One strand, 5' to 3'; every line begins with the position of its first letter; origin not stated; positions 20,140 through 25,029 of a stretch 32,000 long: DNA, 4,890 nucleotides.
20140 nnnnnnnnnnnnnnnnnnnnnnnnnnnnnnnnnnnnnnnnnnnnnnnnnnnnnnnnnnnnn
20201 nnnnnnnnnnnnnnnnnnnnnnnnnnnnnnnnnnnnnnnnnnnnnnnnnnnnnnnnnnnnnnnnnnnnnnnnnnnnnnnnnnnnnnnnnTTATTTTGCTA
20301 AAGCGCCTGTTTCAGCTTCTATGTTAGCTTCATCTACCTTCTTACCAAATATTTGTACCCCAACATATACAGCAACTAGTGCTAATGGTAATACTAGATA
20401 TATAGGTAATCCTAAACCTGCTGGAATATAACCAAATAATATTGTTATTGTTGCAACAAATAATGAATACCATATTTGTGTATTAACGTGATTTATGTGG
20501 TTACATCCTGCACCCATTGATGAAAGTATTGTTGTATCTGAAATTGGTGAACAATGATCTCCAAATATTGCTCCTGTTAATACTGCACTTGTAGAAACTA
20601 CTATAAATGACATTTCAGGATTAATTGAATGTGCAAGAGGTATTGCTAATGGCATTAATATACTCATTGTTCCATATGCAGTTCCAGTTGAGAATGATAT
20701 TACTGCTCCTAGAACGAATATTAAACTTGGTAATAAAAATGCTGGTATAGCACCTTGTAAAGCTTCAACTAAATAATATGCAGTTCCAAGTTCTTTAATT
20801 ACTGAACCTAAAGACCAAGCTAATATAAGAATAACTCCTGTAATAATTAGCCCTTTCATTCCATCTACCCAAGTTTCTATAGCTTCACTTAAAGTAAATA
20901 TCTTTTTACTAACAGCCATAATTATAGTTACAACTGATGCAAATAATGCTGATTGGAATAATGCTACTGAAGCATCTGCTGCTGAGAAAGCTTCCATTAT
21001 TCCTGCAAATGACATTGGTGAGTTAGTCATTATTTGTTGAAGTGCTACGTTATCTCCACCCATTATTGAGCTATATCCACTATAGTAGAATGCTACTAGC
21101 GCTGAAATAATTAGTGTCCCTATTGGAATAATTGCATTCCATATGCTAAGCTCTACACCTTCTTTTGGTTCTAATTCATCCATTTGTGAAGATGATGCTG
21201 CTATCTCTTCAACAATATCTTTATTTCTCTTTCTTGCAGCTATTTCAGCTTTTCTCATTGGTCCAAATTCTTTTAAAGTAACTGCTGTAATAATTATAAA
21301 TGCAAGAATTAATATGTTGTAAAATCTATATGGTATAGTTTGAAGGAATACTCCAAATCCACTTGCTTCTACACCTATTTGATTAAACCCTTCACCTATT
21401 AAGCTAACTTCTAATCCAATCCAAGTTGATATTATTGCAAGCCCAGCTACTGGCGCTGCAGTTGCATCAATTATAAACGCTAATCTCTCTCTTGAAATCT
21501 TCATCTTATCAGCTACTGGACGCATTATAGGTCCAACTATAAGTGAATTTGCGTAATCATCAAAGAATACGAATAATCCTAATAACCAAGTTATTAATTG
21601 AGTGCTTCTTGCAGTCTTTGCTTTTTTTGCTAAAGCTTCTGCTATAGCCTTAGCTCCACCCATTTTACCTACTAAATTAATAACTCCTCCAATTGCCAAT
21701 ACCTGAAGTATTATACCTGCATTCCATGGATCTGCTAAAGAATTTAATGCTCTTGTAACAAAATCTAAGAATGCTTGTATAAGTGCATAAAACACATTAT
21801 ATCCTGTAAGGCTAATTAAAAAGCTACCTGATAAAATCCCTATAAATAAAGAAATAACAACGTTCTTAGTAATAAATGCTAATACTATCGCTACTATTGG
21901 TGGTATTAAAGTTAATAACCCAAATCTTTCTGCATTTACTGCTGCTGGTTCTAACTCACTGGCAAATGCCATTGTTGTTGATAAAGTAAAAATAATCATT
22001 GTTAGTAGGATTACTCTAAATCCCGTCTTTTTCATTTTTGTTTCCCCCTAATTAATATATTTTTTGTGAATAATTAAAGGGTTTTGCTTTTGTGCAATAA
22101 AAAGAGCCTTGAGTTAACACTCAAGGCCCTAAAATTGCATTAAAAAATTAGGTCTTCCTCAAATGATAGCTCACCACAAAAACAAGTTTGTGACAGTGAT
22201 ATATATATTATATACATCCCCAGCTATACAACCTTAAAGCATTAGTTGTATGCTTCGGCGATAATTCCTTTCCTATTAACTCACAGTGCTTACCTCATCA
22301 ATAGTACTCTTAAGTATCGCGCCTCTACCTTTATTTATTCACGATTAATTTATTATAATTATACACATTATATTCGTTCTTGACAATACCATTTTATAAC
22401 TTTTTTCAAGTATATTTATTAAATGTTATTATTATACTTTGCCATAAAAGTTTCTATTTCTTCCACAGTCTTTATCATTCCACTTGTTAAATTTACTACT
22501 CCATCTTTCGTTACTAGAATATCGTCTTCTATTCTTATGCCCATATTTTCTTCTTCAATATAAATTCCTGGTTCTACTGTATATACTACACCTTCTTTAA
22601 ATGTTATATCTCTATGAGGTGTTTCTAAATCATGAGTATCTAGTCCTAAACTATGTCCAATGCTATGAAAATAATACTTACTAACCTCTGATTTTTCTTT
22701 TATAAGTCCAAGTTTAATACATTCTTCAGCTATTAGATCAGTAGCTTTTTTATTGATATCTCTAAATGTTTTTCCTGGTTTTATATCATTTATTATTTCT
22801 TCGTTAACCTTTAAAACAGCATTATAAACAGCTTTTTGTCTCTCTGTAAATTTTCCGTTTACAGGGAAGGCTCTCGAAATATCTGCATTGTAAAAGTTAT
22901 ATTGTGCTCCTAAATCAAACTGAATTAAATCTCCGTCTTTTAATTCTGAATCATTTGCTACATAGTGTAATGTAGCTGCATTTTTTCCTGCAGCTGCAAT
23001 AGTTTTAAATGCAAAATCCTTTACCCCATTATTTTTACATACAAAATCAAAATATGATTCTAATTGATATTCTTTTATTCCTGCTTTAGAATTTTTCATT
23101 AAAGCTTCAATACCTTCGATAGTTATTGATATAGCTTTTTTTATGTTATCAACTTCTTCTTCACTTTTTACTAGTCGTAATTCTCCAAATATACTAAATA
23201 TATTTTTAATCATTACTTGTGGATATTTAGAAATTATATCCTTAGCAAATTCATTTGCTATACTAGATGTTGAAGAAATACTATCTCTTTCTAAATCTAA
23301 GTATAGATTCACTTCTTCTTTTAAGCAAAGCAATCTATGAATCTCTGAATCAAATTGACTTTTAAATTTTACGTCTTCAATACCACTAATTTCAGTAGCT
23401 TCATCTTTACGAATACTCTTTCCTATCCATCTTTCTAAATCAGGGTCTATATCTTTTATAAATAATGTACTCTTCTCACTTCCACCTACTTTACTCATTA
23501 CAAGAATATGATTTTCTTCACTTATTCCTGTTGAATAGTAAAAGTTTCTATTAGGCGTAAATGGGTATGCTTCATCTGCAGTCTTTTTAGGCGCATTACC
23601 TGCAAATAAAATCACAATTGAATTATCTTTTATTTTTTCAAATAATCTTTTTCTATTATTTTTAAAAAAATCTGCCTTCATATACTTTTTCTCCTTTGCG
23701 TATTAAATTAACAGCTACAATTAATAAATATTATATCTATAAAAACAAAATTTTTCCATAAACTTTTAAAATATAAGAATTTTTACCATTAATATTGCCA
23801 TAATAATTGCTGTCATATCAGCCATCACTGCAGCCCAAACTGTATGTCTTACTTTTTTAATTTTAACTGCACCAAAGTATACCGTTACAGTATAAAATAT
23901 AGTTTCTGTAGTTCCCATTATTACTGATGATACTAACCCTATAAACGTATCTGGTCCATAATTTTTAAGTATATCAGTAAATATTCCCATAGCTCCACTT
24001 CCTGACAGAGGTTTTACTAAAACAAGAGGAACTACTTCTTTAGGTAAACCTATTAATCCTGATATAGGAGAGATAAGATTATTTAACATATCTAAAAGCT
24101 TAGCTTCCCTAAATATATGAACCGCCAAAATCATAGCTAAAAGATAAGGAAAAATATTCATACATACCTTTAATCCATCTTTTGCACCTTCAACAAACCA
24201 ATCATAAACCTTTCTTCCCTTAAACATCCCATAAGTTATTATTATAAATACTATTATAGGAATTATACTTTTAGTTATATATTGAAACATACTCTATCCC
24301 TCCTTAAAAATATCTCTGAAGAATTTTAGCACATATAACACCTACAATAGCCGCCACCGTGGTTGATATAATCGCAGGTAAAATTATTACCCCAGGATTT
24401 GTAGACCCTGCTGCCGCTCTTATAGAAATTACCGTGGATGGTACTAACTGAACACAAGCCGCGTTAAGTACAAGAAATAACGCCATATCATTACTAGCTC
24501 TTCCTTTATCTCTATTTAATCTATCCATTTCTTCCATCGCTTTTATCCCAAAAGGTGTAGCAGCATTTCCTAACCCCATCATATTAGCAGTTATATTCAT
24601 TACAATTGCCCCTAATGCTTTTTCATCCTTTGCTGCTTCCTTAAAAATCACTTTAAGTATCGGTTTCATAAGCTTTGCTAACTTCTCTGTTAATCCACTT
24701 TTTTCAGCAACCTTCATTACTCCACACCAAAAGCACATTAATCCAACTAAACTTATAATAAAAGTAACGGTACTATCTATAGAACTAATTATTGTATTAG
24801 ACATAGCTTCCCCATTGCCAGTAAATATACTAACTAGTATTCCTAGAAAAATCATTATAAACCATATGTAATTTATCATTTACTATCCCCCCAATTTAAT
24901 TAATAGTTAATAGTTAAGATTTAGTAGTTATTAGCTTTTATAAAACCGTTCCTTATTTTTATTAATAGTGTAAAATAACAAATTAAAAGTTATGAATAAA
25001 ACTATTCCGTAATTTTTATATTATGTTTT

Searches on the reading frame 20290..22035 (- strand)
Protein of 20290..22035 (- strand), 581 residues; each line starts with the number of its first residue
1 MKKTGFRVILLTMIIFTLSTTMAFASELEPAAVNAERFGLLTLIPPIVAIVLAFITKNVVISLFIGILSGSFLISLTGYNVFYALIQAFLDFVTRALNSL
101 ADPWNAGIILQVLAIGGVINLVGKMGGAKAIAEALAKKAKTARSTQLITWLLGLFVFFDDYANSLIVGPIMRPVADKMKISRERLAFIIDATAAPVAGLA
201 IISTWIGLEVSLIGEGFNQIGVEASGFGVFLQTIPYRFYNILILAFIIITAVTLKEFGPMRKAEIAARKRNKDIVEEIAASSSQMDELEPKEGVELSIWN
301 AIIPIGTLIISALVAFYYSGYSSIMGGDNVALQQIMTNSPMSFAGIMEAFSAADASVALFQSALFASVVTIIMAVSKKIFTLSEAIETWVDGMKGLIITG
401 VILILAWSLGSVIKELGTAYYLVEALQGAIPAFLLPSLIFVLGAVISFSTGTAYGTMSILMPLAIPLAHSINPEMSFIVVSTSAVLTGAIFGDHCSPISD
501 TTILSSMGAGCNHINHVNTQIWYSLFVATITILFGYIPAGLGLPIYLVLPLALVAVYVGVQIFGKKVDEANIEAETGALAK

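Call 7: search_protein_families(library=pfam, proteins=[window:20290-22035:-], max_evalue=0.01)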
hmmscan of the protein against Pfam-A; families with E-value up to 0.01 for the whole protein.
window:20290-22035:- (581 aa): 1 family
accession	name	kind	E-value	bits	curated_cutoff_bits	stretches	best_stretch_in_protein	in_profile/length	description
PF03553.21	Na_H_antiporter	-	1e-58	199.5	23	2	201-536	6-300/303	Na+/H+ antiporter family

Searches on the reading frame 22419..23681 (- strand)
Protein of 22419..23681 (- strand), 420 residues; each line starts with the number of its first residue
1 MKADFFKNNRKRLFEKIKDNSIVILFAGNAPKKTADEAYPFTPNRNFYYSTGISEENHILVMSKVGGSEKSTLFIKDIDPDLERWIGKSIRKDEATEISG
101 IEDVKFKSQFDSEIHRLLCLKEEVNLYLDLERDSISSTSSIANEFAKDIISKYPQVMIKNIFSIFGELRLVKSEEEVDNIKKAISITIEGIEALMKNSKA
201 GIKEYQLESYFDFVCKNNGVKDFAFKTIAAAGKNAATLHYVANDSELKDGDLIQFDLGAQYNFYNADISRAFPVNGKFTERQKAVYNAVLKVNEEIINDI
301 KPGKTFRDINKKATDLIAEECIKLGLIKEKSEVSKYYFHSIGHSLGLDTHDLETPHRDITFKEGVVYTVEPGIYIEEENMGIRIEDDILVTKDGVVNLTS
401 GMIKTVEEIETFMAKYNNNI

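Call 15: search_protein_families(library=pfam, proteins=[window:22419-23681:-], max_evalue=0.001)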
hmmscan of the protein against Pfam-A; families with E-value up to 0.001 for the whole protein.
window:22419-23681:- (420 aa): 2 families
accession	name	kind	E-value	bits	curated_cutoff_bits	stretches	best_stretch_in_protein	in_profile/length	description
PF00557.29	Peptidase_M24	-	6.2e-57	193.2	23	1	179-392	2-208/208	Metallopeptidase family M24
PF05195.22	AMP_N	-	4.7e-28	97.8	24.6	1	6-119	1-115/121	Aminopeptidase P, N-terminal domain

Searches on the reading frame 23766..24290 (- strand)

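Call 15: search_protein_families(library=pfam, proteins=[window:23766-24290:-], max_evalue=0.001)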
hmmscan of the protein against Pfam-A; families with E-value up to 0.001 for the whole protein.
window:23766-24290:- (174 aa): 1 family
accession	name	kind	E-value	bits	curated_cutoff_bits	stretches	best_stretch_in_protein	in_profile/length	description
PF07670.19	Gate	-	4.6e-11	43.5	29.6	1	45-144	3-103/104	Nucleoside recognition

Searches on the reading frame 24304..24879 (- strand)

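Call 15: search_protein_families(library=pfam, proteins=[window:24304-24879:-], max_evalue=0.001)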
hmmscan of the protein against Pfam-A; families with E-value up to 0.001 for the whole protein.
window:24304-24879:- (191 aa): 1 family
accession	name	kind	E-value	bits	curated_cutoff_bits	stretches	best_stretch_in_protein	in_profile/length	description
PF07670.19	Gate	-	1.4e-15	58.1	29.6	1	42-154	2-101/104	Nucleoside recognition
